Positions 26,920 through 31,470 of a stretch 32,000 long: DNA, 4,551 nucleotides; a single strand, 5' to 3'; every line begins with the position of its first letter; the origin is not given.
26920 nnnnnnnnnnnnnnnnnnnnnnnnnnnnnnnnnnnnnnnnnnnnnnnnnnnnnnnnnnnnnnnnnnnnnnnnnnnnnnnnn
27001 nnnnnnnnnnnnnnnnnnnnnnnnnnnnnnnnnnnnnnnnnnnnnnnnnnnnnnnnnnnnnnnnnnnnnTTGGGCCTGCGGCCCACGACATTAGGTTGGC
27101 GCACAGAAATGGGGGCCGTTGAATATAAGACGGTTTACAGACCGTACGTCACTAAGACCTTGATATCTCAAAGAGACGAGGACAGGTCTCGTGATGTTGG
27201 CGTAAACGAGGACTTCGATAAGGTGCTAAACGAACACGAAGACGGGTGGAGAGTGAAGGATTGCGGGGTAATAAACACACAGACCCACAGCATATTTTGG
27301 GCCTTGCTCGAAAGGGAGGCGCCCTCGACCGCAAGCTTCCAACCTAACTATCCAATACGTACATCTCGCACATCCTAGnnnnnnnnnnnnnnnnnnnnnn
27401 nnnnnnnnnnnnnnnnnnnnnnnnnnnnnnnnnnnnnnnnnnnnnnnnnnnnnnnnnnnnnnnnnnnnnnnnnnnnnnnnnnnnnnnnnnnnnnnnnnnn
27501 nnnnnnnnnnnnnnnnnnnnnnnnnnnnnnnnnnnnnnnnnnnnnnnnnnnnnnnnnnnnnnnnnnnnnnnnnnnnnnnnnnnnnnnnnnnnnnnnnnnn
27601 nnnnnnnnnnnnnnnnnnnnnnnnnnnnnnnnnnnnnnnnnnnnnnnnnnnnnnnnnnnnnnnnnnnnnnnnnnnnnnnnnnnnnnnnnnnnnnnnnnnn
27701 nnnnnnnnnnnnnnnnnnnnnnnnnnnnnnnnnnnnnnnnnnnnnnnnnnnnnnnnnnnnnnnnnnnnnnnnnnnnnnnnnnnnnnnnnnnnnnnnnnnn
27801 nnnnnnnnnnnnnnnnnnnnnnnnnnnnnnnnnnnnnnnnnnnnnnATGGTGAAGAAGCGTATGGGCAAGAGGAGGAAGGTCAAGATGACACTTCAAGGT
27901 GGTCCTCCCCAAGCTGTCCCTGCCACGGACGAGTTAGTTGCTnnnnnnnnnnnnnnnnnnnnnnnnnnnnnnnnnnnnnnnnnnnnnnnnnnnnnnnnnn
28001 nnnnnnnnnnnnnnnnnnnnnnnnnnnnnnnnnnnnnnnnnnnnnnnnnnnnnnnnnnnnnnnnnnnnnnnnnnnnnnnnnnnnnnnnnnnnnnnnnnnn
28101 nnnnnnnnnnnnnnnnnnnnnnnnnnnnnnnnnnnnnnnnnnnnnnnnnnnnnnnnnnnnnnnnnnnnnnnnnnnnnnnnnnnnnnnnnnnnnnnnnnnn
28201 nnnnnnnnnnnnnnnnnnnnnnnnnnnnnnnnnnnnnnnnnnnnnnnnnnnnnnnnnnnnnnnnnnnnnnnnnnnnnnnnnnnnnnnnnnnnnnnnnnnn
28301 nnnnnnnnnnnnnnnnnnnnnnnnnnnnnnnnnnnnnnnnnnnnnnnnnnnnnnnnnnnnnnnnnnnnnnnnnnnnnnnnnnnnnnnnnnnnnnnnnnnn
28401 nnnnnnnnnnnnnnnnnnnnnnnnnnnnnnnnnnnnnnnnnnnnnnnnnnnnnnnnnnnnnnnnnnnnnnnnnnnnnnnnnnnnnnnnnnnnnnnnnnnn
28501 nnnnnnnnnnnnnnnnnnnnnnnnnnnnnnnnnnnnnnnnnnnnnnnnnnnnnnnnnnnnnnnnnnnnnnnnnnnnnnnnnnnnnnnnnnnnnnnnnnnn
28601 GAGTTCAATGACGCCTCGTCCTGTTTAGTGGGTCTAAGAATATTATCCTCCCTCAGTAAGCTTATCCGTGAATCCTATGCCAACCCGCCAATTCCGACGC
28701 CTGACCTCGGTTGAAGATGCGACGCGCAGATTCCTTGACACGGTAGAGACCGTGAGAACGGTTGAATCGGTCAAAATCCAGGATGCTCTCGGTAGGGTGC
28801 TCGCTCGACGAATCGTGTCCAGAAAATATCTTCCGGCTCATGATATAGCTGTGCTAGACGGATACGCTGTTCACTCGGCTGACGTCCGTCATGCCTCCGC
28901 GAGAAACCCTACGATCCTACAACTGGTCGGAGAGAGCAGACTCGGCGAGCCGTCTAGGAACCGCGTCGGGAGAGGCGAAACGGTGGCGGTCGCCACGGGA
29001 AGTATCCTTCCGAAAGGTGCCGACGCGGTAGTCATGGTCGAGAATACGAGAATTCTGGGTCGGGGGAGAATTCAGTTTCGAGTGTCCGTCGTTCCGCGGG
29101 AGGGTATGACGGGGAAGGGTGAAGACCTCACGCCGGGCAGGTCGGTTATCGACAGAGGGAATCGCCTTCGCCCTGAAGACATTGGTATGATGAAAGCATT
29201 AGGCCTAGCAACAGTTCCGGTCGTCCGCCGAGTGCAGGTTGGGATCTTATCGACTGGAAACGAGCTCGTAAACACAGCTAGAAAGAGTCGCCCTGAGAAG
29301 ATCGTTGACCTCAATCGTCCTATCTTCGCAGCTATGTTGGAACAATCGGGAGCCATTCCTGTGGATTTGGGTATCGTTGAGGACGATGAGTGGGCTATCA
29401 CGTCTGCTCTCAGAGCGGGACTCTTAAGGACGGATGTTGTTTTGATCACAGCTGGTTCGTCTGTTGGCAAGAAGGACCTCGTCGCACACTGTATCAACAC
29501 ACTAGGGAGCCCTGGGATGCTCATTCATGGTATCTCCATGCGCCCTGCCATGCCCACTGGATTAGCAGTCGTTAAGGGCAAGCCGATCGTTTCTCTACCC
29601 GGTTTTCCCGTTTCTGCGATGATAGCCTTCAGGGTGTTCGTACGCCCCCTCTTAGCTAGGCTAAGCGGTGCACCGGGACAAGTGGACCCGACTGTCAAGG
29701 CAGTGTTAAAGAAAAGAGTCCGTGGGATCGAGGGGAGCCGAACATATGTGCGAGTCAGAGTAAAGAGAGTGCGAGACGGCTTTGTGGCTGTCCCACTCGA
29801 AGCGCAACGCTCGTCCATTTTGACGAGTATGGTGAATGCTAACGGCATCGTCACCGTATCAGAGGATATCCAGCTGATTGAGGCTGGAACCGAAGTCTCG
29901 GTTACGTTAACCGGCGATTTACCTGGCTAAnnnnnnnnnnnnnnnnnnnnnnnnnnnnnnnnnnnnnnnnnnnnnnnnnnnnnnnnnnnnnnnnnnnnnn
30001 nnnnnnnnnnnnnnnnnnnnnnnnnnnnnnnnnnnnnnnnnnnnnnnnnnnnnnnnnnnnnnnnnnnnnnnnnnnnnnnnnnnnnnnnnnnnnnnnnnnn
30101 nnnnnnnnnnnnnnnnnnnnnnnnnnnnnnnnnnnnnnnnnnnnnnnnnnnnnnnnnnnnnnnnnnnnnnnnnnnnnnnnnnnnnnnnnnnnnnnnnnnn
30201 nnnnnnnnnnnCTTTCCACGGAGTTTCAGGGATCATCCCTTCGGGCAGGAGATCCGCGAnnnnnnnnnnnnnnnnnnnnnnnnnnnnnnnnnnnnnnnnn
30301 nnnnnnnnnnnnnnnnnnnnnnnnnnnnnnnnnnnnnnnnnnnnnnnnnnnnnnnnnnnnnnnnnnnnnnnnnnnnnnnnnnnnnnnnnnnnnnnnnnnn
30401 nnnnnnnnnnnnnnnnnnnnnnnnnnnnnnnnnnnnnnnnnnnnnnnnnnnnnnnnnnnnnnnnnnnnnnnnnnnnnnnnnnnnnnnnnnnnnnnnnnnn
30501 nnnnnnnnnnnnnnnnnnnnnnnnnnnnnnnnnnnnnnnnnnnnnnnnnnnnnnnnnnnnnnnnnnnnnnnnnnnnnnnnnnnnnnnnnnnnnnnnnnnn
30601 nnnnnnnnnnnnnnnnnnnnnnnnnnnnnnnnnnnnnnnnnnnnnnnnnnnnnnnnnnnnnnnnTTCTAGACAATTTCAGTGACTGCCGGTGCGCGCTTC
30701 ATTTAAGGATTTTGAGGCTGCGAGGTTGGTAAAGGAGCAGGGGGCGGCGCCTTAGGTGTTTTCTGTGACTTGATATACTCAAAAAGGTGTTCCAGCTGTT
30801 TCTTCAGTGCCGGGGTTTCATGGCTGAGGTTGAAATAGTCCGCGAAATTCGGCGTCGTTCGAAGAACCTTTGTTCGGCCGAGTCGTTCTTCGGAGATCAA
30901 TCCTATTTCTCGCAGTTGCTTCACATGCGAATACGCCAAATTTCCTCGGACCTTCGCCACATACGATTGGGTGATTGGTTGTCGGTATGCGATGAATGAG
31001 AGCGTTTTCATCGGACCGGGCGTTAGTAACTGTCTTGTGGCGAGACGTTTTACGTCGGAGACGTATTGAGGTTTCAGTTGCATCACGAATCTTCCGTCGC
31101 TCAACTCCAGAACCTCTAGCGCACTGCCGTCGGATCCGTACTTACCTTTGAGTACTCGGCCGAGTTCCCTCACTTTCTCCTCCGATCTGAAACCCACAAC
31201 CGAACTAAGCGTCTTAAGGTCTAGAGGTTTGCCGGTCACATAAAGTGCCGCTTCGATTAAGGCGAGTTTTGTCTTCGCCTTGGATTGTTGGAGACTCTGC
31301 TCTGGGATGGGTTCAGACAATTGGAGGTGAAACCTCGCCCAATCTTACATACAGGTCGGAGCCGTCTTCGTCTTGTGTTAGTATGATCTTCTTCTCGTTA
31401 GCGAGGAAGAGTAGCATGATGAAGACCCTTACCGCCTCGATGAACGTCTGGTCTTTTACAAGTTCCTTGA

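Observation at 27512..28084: Family of four unannotated 26-32 aa lysine/arginine-rich peptides clustered next to the tRNA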

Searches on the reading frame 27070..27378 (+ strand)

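Call 44: search_protein_families(library=pfam, proteins=[window:27070-27378:+], max_evalue=0.1)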
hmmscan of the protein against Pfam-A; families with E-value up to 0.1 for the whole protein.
window:27070-27378:+ (102 aa): 2 families
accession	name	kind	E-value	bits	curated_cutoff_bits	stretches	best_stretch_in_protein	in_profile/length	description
PF12599.13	DUF3768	-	0.042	14.3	25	1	48-78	22-51/83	Protein of unknown function (DUF3768)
PF13783.11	DUF4177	-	0.048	14.3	25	0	18-69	2-47/65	Domain of unknown function (DUF4177)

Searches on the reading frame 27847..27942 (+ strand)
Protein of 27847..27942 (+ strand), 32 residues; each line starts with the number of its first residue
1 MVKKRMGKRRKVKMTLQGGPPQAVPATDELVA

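Call 20: search_protein_families(library=pfam, proteins=[window:27847-27942:+], max_evalue=10)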
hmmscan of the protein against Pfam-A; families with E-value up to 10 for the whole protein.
seq(32 aa): 0 families

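Call 21: search_protein_families(library=ncbifam, proteins=[window:27847-27942:+], max_evalue=10)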
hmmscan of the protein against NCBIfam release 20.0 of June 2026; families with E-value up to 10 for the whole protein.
seq(32 aa): 0 families

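Call 53: search_protein_families(library=phrogs, proteins=[window:27847-27942:+], max_evalue=10)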
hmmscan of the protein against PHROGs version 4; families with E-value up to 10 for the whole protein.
seq(32 aa): 0 families

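Call 54: search_protein_families(library=padloc, proteins=[window:27847-27942:+], max_evalue=10)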
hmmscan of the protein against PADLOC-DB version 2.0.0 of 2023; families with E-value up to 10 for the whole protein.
seq(32 aa): 0 families

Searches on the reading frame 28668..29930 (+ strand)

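Call 10: search_protein_families(library=pfam, proteins=[window:28668-29930:+], max_evalue=0.01)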
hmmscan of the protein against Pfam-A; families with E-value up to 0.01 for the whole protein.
window:28668-29930:+ (420 aa): 3 families
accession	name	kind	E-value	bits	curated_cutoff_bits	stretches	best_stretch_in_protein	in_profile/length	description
PF03453.22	MoeA_N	-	4.7e-36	124.3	30.8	1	14-179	2-160/160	MoeA N-terminal region (domain I and II)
PF00994.29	MoCF_biosynth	-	1.4e-29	103.1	26.6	1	192-330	1-143/144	Probable molybdopterin binding domain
PF03454.20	MoeA_C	-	5.8e-14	52.5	22.1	1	344-414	1-71/72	MoeA C-terminal region (domain IV)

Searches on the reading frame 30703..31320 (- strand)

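Call 10: search_protein_families(library=pfam, proteins=[window:30703-31320:-], max_evalue=0.01)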
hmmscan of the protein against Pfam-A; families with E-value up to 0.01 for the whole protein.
window:30703-31320:- (205 aa): 1 family
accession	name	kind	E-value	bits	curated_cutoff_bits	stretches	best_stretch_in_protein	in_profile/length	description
PF04079.22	SMC_ScpB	-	2.1e-34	118.9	27.4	1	21-167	2-153/160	Segregation and condensation complex subunit ScpB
